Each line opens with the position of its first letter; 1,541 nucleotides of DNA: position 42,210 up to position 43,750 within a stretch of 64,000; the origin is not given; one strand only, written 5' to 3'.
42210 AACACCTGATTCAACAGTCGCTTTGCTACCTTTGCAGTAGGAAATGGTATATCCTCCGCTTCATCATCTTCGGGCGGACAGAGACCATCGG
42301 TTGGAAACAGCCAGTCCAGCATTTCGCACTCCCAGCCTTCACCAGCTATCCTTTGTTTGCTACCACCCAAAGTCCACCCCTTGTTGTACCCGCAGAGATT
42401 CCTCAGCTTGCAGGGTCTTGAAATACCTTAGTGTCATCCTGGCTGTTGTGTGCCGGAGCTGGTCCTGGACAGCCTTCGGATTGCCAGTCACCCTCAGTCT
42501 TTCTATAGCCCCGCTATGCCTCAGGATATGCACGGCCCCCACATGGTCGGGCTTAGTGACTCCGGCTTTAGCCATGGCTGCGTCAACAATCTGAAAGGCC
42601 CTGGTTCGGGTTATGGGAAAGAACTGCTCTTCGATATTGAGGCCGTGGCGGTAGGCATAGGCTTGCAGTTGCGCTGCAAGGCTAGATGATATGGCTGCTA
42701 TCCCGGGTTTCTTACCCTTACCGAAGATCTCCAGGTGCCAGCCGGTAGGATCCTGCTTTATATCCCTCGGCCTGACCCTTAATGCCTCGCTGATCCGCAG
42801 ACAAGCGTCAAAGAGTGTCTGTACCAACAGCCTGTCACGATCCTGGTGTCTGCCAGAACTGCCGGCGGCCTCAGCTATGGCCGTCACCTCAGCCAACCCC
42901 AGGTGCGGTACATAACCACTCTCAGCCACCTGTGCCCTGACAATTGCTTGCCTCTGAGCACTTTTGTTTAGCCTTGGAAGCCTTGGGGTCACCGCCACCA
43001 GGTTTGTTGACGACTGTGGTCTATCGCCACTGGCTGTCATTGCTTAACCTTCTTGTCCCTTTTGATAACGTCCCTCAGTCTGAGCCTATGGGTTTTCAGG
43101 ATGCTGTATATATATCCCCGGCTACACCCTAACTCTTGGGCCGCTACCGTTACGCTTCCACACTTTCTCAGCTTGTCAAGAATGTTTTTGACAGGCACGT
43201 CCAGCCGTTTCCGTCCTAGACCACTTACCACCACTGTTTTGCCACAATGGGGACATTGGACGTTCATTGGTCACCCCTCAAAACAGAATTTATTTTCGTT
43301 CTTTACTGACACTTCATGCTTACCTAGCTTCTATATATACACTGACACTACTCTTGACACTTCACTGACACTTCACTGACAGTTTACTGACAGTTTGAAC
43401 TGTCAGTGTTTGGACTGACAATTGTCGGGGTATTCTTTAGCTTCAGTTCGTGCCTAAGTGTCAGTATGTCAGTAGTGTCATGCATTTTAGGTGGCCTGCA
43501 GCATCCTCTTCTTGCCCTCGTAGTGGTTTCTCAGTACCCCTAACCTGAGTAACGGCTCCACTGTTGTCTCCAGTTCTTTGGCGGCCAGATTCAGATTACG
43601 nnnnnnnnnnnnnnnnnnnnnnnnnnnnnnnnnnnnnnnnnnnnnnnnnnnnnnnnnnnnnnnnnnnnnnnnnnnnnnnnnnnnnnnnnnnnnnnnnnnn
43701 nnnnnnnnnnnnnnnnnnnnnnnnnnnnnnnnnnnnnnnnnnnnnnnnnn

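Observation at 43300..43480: Dense array of TGACA/TGTCA iteron-like repeats next to the primase/replication genes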

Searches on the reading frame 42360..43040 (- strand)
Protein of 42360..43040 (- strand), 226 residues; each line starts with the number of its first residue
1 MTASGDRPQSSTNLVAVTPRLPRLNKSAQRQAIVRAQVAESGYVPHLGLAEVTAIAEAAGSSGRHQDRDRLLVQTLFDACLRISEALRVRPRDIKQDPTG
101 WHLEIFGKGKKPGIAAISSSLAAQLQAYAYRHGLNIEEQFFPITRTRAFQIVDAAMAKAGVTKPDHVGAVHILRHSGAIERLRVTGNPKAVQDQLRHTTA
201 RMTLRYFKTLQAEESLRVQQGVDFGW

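Call 9: search_protein_families(library=pfam, proteins=[window:42360-43040:-], max_evalue=0.01)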
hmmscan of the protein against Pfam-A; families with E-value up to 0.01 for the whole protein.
window:42360-43040:- (226 aa): 1 family
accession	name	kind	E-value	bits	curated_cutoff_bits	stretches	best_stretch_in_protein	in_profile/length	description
PF00589.27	Phage_integrase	-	1.4e-10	41.6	27.1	1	51-209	7-168/172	Phage integrase family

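Call 57: search_protein_families(library=ncbifam, proteins=[window:42360-43040:-], max_evalue=0.001)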
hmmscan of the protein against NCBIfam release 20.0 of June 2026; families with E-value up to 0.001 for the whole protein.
window:42360-43040:- (226 aa): 9 families
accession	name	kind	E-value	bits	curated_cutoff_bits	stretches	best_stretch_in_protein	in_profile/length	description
NF040815.2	recomb_XerA_Arch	equivalog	1.3e-15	57.7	220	1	51-210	101-255/263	site-specific tyrosine recombinase/integron integrase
TIGR02224.1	recomb_XerC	equivalog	9.3e-14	51.5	335.15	1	50-208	110-276/295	tyrosine recombinase XerC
TIGR02225.1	recomb_XerD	equivalog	1.8e-13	50.5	329.6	1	47-206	104-271/290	site-specific tyrosine recombinase XerD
NF001399.0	PRK00283.1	subfamily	1.3e-11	44.3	279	1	46-206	113-280/300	tyrosine recombinase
TIGR02249.1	integrase_gron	subfamily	1.1e-09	38.1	265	0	68-130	117-178/315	integron integrase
NF011946.0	PRK15417.1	equivalog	3.4e-09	36.3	435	1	141-212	253-318/337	integron integrase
NF003462.0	PRK05084.1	equivalog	1.6e-07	30.4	267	1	64-215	192-350/360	tyrosine recombinase XerS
NF007371.0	PRK09871.1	subfamily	6.5e-07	29.1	222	1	138-208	106-173/198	tyrosine-type DNA invertase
NF007370.0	PRK09870.1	subfamily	3.2e-05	23.7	221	1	49-207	15-177/200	tyrosine-type DNA invertase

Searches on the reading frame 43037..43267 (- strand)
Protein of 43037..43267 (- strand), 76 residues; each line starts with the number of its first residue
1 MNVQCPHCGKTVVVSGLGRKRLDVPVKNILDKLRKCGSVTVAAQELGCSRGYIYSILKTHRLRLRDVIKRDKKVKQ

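Call 9: search_protein_families(library=pfam, proteins=[window:43037-43267:-], max_evalue=0.01)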
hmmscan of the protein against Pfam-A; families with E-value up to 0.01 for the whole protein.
window:43037-43267:- (76 aa): 2 families
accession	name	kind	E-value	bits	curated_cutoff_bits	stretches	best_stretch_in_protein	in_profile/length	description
PF13518.12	HTH_28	-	0.0021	18.5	25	1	29-58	5-34/52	Helix-turn-helix domain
PF13384.12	HTH_23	-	0.0096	16.2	24.6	0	38-59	19-40/50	Homeodomain-like domain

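Call 57: search_protein_families(library=ncbifam, proteins=[window:43037-43267:-], max_evalue=0.001)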
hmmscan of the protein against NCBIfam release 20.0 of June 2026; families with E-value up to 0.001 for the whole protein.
window:43037-43267:- (76 aa): 0 families

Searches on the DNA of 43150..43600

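Call 55: search_rna_families(source=window, start=43150, end=43600, threshold=evalue, max_evalue=1)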
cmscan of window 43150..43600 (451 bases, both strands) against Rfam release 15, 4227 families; matches with E-value up to 1: 0.
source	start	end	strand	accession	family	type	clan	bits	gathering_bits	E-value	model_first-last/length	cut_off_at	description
